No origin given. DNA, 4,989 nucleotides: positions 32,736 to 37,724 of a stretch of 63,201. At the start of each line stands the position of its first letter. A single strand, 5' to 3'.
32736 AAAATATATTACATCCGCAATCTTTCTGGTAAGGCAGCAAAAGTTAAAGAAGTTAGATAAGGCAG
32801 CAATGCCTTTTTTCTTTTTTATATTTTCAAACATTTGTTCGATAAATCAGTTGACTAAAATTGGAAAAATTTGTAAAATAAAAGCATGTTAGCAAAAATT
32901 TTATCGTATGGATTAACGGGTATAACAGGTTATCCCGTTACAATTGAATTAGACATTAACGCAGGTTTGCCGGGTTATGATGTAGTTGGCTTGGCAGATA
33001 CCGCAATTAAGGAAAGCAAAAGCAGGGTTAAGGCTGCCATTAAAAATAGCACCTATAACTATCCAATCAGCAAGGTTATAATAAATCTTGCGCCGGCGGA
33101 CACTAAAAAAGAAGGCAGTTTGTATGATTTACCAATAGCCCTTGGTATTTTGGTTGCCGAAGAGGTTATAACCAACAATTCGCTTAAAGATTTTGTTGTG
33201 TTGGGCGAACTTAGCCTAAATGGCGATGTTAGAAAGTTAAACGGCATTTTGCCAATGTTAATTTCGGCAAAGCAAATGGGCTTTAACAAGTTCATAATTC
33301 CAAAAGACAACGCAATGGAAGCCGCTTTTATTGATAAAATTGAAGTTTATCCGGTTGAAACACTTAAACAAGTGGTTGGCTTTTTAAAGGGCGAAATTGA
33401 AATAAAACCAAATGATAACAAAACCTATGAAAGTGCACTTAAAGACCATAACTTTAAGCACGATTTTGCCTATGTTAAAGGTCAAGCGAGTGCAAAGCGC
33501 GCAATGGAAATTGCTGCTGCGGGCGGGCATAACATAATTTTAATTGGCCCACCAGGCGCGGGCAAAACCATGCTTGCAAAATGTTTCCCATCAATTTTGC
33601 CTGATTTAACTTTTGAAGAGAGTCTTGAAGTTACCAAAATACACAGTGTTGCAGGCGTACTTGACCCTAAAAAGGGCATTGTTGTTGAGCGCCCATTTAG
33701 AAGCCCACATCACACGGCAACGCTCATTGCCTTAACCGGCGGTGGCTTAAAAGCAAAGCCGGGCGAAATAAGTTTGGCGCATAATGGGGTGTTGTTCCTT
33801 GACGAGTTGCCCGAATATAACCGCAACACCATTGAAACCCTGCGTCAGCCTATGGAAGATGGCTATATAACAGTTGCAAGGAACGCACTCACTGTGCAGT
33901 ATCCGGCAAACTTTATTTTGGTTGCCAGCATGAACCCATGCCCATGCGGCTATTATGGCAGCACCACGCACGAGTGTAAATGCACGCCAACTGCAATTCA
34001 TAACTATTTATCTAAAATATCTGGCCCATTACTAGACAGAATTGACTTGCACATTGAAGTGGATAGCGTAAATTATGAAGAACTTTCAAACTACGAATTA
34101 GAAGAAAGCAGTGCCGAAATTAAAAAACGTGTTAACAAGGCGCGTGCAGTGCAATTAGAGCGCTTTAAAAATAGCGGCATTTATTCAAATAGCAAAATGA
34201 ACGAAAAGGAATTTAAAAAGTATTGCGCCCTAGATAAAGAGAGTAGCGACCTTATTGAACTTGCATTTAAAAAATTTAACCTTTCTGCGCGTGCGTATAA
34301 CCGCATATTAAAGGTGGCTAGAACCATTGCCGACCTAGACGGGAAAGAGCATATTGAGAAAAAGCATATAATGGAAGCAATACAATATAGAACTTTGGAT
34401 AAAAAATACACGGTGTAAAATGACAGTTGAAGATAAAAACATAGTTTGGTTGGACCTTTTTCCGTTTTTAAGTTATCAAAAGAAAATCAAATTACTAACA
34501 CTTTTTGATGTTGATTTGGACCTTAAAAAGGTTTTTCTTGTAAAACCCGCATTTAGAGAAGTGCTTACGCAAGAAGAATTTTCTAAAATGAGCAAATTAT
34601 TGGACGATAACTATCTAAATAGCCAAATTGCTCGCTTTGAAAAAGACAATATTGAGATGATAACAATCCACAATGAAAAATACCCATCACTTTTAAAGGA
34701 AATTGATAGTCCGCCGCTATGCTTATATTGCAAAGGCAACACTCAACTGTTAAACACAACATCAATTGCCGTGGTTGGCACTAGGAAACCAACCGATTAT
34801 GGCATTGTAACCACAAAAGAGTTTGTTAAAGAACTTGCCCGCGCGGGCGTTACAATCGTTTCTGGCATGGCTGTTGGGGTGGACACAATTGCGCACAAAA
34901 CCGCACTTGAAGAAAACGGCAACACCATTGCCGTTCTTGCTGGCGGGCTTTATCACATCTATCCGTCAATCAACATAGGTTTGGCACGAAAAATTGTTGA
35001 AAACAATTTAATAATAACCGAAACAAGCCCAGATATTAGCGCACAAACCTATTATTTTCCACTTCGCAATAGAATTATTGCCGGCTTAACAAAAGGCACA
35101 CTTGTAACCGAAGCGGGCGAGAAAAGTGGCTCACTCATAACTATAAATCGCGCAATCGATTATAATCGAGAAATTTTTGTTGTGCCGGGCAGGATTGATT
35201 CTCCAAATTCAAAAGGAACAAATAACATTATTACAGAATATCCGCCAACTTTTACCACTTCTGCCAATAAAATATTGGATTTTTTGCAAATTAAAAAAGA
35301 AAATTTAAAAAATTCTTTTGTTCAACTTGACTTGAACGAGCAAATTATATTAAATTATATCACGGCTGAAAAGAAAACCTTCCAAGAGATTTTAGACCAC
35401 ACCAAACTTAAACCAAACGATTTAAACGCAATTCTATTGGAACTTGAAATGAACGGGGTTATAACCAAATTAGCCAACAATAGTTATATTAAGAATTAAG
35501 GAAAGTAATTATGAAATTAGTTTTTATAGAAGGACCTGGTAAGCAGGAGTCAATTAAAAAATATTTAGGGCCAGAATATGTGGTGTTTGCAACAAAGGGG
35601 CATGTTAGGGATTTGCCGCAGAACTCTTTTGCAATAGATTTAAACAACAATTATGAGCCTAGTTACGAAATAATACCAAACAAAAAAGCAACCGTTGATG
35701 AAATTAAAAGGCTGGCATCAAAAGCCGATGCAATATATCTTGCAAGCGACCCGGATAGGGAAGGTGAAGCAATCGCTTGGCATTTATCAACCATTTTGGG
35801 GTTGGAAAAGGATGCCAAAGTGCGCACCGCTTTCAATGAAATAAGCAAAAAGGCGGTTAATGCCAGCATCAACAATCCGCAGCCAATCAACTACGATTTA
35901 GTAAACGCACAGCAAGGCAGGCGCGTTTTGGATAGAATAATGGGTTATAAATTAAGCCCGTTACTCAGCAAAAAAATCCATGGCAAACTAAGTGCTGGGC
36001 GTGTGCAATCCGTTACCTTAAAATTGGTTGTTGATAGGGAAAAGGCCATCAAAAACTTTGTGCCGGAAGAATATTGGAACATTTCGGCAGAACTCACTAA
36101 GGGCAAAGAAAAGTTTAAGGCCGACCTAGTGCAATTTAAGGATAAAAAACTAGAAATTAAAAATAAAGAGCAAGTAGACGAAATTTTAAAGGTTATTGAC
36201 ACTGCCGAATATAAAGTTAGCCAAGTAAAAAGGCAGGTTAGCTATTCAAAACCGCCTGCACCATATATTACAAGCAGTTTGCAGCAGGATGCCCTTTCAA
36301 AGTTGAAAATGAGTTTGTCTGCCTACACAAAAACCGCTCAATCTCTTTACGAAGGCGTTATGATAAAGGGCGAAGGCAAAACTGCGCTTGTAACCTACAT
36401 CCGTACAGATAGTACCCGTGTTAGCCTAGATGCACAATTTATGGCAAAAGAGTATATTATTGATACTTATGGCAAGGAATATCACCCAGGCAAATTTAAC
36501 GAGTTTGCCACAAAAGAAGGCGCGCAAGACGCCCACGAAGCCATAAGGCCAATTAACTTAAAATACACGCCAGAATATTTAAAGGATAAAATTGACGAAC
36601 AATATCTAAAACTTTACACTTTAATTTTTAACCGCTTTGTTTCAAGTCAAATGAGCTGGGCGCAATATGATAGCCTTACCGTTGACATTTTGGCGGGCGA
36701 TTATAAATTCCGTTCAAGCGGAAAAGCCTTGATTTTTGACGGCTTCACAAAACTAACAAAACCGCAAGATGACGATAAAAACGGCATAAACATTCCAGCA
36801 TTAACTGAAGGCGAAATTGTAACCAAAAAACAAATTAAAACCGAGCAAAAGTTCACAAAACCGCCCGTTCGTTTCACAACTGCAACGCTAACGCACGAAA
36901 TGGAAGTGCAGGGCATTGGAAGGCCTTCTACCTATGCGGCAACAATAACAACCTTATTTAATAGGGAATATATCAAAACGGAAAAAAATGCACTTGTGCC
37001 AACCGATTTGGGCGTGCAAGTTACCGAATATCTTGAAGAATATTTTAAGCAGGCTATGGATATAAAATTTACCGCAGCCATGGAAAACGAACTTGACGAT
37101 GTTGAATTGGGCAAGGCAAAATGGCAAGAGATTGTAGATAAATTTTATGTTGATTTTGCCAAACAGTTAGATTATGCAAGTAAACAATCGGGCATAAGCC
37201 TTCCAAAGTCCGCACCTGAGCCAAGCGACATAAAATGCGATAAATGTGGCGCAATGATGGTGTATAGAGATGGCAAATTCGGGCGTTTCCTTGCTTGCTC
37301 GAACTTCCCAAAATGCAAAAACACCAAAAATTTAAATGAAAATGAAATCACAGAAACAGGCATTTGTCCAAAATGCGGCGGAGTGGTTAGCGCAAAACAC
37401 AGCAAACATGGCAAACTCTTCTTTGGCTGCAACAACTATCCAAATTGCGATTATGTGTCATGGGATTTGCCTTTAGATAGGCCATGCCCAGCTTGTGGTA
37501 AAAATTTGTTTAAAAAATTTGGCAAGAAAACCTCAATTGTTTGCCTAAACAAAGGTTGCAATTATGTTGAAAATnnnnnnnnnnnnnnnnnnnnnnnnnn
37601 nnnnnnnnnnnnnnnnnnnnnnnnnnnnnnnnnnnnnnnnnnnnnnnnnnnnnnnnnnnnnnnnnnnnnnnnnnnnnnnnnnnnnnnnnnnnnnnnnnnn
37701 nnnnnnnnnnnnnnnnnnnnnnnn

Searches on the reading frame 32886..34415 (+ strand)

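Call 6: search_protein_families(library=pfam, proteins=[window:32886-34415:+], max_evalue=0.001)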
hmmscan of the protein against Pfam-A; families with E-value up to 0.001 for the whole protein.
window:32886-34415:+ (510 aa): 9 families
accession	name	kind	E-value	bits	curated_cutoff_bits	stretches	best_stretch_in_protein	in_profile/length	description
PF01078.27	Mg_chelatase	-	4.3e-94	314.1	20.3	1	193-399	1-206/207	Magnesium chelatase, subunit ChlI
PF13541.12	ChlI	-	1e-45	154.9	27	1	20-142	1-121/121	Subunit ChlI of Mg-chelatase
PF13335.12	Mg_chelatase_C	-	2.6e-35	121.3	26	1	406-502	1-94/94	Magnesium chelatase, subunit ChlI C-terminal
PF07728.20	AAA_5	-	3e-09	37.5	22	1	216-353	1-125/139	AAA domain (dynein-related subfamily)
PF00493.29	MCM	-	6.5e-09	35.7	23.3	1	290-361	112-183/224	MCM P-loop domain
PF05362.19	Lon_C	-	1e-05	25.7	21.1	1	59-164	91-199/205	Lon protease (S16) C-terminal proteolytic domain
PF00158.32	Sigma54_activat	-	0.00015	21.9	20.2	0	287-327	81-121/168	Sigma-54 interaction domain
PF05496.18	RuvB_N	-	0.00019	21.6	27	0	215-233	34-52/159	Holliday junction DNA helicase RuvB P-loop domain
PF00004.35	AAA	-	0.00033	21.5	21.2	0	217-324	1-93/131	ATPase family associated with various cellular activities (AAA)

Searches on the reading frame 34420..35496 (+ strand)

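Call 82: search_protein_families(library=pfam, proteins=[window:34420-35496:+], max_evalue=0.00001)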
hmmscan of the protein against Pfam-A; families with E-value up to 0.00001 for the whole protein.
window:34420-35496:+ (359 aa): 2 families
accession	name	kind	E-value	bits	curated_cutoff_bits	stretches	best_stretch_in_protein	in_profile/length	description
PF02481.21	DNA_processg_A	-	6.4e-78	261.2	29.6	1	73-273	2-205/212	DNA recombination-mediator protein A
PF17782.7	DprA_WH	-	4.8e-06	27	22.9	0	303-352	10-59/61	DprA winged helix domain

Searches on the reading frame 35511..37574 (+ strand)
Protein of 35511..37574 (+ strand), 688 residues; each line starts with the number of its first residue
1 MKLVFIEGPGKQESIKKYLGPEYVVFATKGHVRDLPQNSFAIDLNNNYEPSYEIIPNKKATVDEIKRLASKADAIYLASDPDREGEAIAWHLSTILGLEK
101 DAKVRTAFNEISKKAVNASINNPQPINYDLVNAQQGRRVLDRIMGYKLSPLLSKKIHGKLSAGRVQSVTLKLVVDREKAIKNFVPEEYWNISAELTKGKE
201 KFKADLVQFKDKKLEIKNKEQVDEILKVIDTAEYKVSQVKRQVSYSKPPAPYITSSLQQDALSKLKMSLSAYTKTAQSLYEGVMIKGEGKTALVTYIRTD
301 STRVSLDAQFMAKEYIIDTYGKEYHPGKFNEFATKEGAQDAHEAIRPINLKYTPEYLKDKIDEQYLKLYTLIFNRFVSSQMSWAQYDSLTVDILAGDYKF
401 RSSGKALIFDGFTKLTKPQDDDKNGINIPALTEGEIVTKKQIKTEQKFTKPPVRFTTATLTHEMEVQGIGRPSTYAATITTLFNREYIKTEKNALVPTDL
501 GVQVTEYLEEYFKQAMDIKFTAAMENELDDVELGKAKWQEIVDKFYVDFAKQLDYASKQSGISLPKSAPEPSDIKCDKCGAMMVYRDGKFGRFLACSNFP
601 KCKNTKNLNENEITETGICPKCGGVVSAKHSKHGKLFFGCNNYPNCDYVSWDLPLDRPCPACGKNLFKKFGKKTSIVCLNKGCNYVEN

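Call 6: search_protein_families(library=pfam, proteins=[window:35511-37574:+], max_evalue=0.001)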
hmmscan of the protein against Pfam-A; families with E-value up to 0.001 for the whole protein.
window:35511-37574:+ (688 aa): 3 families
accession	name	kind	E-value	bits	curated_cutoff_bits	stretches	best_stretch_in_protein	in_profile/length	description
PF01131.25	Topoisom_bac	-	5.7e-117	391.6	35.1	1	126-542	2-410/411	DNA topoisomerase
PF01396.24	Zn_ribbon_Top1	-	9.8e-30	102.5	32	2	574-611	2-39/39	Topoisomerase DNA binding C4 zinc finger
PF01751.28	Toprim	-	4.6e-20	72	23.1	1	3-111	2-96/96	Toprim domain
